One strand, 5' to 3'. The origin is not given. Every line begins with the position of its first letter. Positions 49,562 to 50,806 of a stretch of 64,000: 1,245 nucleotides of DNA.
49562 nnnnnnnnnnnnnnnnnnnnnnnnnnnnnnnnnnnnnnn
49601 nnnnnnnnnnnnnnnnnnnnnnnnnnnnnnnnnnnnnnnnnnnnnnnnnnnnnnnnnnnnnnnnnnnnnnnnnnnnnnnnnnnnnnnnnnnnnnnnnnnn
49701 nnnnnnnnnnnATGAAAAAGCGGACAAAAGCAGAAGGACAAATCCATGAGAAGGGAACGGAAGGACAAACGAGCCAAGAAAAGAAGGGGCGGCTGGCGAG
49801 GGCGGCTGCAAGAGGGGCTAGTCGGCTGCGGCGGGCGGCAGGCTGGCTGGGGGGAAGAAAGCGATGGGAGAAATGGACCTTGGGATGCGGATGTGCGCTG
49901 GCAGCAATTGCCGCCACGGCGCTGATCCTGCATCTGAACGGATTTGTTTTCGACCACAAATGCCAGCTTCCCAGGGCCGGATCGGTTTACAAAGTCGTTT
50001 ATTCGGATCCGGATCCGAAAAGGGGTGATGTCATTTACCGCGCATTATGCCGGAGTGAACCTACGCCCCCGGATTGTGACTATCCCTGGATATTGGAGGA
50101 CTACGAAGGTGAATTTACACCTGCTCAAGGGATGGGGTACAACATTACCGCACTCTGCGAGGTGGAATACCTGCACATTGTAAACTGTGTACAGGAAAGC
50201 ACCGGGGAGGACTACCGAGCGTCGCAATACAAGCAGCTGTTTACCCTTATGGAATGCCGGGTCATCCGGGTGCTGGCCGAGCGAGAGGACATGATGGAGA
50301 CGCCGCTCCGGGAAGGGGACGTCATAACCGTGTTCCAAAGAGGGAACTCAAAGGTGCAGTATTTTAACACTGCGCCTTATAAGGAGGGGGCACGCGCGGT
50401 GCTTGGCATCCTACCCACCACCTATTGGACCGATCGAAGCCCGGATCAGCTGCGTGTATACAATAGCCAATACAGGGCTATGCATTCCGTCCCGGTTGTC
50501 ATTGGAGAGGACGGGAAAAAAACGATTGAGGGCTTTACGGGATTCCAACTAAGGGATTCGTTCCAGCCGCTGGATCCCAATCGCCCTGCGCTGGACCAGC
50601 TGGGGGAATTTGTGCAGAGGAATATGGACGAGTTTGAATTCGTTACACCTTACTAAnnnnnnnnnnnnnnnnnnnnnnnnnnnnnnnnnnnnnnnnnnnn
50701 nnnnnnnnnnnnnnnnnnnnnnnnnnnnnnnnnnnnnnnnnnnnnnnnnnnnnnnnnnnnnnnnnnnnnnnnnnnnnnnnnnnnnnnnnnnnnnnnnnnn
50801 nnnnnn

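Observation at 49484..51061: Duplicated promoter + ~190-nt leader with a built-in terminator: an unclassified attenuator/riboswitch-like element controlling two unknown-function units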

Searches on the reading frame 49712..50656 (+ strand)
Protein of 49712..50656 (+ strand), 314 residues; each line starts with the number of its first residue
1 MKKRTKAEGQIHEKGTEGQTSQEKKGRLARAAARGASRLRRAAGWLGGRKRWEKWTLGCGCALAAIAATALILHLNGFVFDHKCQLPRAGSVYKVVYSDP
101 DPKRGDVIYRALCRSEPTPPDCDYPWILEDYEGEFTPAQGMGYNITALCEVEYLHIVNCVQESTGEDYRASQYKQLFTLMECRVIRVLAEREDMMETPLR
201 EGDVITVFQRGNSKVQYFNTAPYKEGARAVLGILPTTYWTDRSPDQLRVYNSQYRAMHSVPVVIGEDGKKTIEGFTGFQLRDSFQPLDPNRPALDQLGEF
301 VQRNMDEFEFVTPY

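Call 14: search_protein_families(library=pfam, proteins=[window:49712-50656:+], max_evalue=0.1)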
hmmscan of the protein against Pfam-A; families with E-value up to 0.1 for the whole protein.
window:49712-50656:+ (314 aa): 0 families

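Call 17: find_homologous_proteins(query=window:49712-50656:+, max_evalue=0.001)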
Query window:49712-50656:+ (314 aa): 5 proteins with E <= 0.001 among 4246 candidates.
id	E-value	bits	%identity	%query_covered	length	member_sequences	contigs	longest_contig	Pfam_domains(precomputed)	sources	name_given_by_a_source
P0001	4.6e-208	708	96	100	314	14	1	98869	-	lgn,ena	-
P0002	2.1e-168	577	80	100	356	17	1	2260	-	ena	-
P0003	1.1e-149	516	76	100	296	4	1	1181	-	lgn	-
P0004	3.4e-52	196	47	69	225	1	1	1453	-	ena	-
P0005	8.7e-4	37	29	74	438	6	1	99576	-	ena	-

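Call 18: find_encoding_contigs(protein=P0001, flank=6000, max_places=6)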
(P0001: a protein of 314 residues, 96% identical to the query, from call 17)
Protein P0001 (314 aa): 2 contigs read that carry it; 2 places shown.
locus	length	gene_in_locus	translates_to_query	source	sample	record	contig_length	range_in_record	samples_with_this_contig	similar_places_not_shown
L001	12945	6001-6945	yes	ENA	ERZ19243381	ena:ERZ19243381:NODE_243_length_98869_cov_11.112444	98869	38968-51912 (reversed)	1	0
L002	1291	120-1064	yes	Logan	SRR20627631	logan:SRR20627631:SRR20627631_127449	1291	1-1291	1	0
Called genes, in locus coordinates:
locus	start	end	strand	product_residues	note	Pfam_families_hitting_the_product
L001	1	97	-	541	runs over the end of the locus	PF00657:Lipase_GDSL (weak), PF13472:Lipase_GDSL_2, PF00561:Abhydrolase_1 (faint), PF12146:Hydrolase_4 (faint), PF00326:Peptidase_S9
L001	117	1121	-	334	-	PF01869:BcrAD_BadFG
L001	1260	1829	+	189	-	PF10469:AKAP7_NLS (weak), PF13563:2_5_RNA_ligase2, PF02834:LigT_PEase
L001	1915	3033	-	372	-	PF00248:Aldo_ket_red, PF13746:Fer4_18 (faint), PF17179:Fer4_22 (faint), PF12797:Fer4_2 (faint), PF12838:Fer4_7, PF13183:Fer4_8 (weak), PF13187:Fer4_9, PF13534:Fer4_17, +3 more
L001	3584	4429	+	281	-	PF00106:adh_short, PF08659:KR, PF13561:adh_short_C2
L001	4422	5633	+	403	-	PF02746:MR_MLE_N, PF13378:MR_MLE_C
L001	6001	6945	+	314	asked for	-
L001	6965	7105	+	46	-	-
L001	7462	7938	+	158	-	-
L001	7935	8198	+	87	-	-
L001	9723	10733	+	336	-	-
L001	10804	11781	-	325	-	PF01636:APH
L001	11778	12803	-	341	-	PF05343:Peptidase_M42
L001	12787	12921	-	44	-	-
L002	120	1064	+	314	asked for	-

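Call 19: find_encoding_contigs(protein=P0002, flank=6000, max_places=6)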
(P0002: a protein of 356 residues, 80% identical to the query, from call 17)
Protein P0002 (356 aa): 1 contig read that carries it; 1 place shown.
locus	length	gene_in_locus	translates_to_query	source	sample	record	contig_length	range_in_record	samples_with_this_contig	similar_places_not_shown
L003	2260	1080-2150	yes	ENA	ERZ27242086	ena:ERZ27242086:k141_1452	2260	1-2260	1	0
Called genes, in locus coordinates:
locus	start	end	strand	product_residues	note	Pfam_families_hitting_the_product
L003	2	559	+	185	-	?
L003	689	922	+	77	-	-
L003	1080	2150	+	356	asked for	-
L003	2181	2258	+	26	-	?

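Call 20: find_encoding_contigs(protein=P0003, flank=6000, max_places=6)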
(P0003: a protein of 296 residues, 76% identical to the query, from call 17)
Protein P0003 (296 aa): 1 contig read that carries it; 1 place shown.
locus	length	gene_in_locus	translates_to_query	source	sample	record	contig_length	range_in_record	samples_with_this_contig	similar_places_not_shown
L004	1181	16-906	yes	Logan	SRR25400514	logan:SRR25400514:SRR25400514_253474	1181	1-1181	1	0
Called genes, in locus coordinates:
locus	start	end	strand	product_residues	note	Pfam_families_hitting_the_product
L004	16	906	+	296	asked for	-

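Call 33: find_encoding_contigs(protein=P0004, flank=6000)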
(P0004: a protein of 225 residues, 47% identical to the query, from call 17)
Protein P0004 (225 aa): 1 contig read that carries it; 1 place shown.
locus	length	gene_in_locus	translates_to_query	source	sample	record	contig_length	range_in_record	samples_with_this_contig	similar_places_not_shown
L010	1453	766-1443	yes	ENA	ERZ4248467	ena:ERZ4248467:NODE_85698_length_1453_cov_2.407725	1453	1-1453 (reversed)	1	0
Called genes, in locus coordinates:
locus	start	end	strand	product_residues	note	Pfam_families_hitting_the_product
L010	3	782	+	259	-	?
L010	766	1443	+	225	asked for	-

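Call 34: find_encoding_contigs(protein=P0005, flank=6000)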
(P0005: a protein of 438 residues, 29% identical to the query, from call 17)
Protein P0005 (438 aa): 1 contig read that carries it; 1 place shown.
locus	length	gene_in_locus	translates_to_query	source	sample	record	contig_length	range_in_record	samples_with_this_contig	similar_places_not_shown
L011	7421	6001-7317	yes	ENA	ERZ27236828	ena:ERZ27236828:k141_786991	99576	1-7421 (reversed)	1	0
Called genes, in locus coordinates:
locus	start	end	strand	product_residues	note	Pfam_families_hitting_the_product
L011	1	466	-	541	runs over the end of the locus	PF00657:Lipase_GDSL (weak), PF13472:Lipase_GDSL_2, PF12146:Hydrolase_4 (faint), PF00561:Abhydrolase_1 (weak), PF00326:Peptidase_S9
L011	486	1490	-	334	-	PF01869:BcrAD_BadFG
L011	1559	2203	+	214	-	PF10469:AKAP7_NLS (weak), PF13563:2_5_RNA_ligase2, PF02834:LigT_PEase (weak)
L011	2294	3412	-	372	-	PF00248:Aldo_ket_red, PF13746:Fer4_18 (faint), PF14697:Fer4_21 (faint), PF17179:Fer4_22 (faint), PF12838:Fer4_7, PF13183:Fer4_8 (weak), PF13187:Fer4_9, PF13534:Fer4_17, +3 more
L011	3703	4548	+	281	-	PF00106:adh_short, PF08659:KR, PF13561:adh_short_C2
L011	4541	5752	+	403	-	PF02746:MR_MLE_N, PF13378:MR_MLE_C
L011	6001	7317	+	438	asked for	-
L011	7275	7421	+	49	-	?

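Call 44: search_protein_families(library=ncbifam, proteins=[window:49712-50656:+, L011:6001-7317:+], max_evalue=0.1)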
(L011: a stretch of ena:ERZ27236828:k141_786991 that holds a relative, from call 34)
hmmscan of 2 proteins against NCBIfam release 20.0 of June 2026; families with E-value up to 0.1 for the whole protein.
window:49712-50656:+ (314 aa): 0 families

L011:6001-7317:+ (438 aa): 0 families

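Call 45: search_protein_families(library=padloc, proteins=[window:49712-50656:+, L011:6001-7317:+], max_evalue=0.1)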
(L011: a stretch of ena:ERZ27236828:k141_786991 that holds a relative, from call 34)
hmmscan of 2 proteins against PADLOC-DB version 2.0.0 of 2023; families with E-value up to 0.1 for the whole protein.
window:49712-50656:+ (314 aa): 0 families

L011:6001-7317:+ (438 aa): 0 families

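Call 59: find_homologous_proteins(query=P0005, max_evalue=0.001)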
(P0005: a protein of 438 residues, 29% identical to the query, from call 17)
Query P0005 (438 aa): 5 proteins with E <= 0.001 among 8000 candidates.
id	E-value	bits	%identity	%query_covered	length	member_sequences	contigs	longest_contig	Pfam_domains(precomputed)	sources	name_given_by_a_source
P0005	0.0e+0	1030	100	100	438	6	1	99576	-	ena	-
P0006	3.6e-228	776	80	97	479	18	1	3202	-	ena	-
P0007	1.6e-211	721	74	97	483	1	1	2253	-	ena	-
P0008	1.1e-190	653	70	97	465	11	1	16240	-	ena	-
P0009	4.6e-139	482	72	68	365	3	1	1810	-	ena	-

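Call 60: find_encoding_contigs(protein=P0006, flank=6000)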
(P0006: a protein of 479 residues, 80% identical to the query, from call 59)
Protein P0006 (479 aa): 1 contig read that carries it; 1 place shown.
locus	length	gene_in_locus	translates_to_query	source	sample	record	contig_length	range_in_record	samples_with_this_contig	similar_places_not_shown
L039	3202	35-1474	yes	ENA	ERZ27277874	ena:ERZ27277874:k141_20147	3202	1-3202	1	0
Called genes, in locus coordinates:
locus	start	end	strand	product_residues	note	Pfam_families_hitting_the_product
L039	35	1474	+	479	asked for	-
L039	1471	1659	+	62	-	-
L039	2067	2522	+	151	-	-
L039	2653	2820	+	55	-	-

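Call 61: find_encoding_contigs(protein=P0007, flank=6000)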
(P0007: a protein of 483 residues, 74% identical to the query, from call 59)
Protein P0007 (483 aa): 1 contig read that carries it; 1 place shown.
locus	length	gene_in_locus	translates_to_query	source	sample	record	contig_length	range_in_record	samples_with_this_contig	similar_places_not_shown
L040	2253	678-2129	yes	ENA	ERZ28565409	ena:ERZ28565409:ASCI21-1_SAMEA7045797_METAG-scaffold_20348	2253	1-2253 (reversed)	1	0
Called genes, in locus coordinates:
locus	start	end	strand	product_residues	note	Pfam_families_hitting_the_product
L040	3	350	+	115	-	?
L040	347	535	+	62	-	-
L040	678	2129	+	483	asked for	-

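Call 62: find_encoding_contigs(protein=P0008, flank=8000)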
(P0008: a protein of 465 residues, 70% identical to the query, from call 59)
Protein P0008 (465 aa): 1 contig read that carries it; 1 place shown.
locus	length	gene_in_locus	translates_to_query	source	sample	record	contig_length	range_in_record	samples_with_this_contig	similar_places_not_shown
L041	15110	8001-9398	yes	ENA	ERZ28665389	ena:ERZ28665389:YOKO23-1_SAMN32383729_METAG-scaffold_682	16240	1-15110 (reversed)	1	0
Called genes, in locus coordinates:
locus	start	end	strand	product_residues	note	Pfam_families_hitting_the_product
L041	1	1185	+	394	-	PF01820:Dala_Dala_lig_N, PF07478:Dala_Dala_lig_C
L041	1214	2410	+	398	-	PF00180:Iso_dh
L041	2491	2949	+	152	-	-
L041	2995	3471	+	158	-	-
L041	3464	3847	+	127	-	PF00582:Usp (faint)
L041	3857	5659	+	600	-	PF08439:Peptidase_M3_N, PF01432:Peptidase_M3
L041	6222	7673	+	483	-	-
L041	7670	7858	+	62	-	-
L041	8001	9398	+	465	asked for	-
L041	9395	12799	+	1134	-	-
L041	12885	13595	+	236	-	PF23023:Anti-Pycsar_Apyc1 (faint), PF00753:Lactamase_B, PF12706:Lactamase_B_2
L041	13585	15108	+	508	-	?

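Call 63: find_encoding_contigs(protein=P0009, flank=6000)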
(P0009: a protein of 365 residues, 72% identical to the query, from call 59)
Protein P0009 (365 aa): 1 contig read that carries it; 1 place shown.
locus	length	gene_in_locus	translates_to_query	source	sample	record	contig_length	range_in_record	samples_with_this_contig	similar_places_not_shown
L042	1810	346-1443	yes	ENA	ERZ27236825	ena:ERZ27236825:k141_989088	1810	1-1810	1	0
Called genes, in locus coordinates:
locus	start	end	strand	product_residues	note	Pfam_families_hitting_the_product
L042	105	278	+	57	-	-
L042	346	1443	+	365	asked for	-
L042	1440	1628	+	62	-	-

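Call 67: search_protein_families(library=pfam, proteins=[L041:6222-7673:+, L041:7670-7858:+, L041:8001-9398:+, L041:9395-12799:+, L039:2067-2522:+, L039:2653-2820:+, L041:2491-2949:+, L041:2995-3471:+], max_evalue=0.1)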
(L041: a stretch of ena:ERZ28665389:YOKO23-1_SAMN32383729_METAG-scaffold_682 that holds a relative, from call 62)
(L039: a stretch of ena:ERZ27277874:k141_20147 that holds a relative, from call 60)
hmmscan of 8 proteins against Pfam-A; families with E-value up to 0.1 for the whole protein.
L041:6222-7673:+ (483 aa): 0 families

L041:7670-7858:+ (62 aa): 0 families

L041:8001-9398:+ (465 aa): 0 families

L041:9395-12799:+ (1134 aa): 3 families
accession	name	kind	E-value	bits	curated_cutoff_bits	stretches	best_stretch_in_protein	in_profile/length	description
PF00413.30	Peptidase_M10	-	5.9e-05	23.4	24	1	385-426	107-152/159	Matrixin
PF24292.1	DUF7479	-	0.019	15.5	27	1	844-878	4-38/60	Domain of unknown function (DUF7479)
PF16313.11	DUF4953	-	0.057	13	24.2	1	377-403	4-30/316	Met-zincin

L039:2067-2522:+ (151 aa): 1 family
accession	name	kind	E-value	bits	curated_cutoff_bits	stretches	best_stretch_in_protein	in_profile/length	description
PF03600.22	CitMHS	-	0.075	12.6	31.9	1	25-109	161-227/336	Citrate transporter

L039:2653-2820:+ (55 aa): 0 families

L041:2491-2949:+ (152 aa): 1 family
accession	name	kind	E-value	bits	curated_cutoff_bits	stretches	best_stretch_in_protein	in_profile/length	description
PF04266.20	ASCH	-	0.0056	17.8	21.2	1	4-88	1-56/103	ASCH domain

L041:2995-3471:+ (158 aa): 0 families

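Call 81: predict_structure(alignment_id=A6)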
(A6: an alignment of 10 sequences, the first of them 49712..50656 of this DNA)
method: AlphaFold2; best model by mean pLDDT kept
length: 314 residues; sequences in the alignment: 10
mean_pLDDT: 52.2   pTM: 0.53
mean pLDDT of the five models: 52.2, 50.3, 44.3, 33.9, 33.0
residues with pLDDT >= 90: 0; 70-90: 56; 50-70: 86; < 50: 172
segments of 3 or more residues with pLDDT < 50: 1-20, 22-65, 67-84, 121-143, 167-171, 212-221, 237-249, 265-269, 272-292, 304-314
pLDDT, mean of each block of 10 residues (from residue 1): 33 35 48 46 41 42 48 43 58 60 62 63 43 33 61 79 55 65 79 71 78 37 70 58 41 61 52 39 33 51 45 24
secondary structure, 60 per line:
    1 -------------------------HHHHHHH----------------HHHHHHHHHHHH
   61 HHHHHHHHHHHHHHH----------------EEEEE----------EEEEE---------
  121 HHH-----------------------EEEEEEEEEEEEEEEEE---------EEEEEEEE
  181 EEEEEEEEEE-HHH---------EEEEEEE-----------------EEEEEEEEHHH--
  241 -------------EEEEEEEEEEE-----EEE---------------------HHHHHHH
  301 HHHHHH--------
elements in order: H26-32 H49-75 E92-96 E107-111 E147-163 E173-190 E204-210 E228-235 E254-264 E270-272 H294-306
